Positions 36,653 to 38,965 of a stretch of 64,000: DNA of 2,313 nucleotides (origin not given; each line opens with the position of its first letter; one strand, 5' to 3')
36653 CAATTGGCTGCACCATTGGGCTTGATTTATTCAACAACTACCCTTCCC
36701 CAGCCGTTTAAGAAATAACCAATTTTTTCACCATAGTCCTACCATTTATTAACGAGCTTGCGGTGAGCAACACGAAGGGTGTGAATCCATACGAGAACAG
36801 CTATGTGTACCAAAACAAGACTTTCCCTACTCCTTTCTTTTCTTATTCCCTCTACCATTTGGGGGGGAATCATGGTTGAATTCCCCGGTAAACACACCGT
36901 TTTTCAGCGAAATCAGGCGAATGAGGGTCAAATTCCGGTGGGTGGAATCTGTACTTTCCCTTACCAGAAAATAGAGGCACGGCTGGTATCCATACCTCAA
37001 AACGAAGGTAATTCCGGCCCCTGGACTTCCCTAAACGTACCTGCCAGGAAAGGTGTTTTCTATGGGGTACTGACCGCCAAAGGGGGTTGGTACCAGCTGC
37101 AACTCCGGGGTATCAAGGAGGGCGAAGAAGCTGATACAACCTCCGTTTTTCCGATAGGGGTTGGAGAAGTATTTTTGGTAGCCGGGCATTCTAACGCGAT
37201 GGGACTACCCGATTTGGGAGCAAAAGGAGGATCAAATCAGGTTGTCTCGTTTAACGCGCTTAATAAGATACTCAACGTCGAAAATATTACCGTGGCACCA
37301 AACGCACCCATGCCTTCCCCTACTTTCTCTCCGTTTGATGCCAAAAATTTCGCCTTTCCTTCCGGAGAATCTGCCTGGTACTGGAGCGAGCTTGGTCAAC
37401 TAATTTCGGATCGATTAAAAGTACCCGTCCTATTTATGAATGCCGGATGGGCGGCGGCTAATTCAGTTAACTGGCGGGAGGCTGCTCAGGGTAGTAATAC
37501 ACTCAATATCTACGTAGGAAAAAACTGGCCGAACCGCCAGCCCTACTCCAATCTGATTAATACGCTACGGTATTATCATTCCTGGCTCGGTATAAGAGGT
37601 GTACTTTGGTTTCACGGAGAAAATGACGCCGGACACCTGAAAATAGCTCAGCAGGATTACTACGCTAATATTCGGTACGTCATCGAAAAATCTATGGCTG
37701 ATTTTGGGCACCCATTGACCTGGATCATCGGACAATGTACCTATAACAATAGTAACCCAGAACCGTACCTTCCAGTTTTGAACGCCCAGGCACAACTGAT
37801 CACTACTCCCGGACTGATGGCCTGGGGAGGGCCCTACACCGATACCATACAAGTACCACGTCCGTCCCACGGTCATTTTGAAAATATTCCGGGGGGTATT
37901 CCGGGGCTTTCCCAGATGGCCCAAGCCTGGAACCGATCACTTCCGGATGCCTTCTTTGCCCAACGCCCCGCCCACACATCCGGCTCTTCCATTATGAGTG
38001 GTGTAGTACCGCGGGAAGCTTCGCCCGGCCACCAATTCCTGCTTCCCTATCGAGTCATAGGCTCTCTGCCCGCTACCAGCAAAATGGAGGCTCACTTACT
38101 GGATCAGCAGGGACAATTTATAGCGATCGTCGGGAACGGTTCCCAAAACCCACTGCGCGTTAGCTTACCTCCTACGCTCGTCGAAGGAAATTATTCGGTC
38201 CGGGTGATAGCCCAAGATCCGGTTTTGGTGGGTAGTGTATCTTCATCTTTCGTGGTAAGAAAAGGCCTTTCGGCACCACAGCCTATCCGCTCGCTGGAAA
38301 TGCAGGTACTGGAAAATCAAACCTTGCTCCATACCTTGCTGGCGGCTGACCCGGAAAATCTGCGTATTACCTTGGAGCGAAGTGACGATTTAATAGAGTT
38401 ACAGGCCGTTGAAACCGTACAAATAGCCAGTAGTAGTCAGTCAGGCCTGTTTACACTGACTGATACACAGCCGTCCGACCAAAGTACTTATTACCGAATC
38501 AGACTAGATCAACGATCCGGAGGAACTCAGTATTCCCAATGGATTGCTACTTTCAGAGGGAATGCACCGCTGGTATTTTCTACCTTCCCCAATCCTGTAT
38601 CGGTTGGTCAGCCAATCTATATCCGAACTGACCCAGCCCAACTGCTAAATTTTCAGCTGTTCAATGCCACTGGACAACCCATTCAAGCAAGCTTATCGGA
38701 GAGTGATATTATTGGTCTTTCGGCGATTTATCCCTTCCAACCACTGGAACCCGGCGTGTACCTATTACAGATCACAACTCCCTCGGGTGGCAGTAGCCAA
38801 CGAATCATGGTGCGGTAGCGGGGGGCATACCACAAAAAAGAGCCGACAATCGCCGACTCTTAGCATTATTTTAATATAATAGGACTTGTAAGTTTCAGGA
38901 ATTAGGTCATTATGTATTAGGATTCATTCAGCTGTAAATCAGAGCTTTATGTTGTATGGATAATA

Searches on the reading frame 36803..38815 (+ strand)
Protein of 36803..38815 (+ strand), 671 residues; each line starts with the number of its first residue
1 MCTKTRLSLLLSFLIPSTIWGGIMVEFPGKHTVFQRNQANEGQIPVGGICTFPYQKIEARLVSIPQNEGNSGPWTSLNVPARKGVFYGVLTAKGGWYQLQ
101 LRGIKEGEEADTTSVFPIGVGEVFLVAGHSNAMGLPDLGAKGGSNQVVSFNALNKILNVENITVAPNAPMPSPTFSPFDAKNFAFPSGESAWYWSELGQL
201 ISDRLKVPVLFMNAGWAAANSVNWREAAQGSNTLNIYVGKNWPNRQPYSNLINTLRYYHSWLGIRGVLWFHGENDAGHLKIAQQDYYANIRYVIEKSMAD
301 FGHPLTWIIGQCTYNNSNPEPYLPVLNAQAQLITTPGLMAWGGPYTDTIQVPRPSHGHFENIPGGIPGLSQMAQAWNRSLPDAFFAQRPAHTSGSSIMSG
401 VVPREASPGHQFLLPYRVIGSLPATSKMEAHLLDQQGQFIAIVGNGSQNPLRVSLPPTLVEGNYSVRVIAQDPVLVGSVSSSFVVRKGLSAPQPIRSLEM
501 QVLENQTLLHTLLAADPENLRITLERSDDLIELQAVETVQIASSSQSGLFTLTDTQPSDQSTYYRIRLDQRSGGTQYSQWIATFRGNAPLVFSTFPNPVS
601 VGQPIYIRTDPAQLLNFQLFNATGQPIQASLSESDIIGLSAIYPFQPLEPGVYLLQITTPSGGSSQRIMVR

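Call 68: search_protein_families(library=ncbifam, proteins=[window:36803-38815:+])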
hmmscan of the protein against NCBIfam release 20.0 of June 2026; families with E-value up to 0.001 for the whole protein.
window:36803-38815:+ (671 aa): 1 family
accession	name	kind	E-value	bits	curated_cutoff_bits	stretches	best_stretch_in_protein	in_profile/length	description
TIGR04183.1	Por_Secre_tail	domain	1.5e-09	37.6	23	1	595-670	2-71/72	T9SS type A sorting domain-containing protein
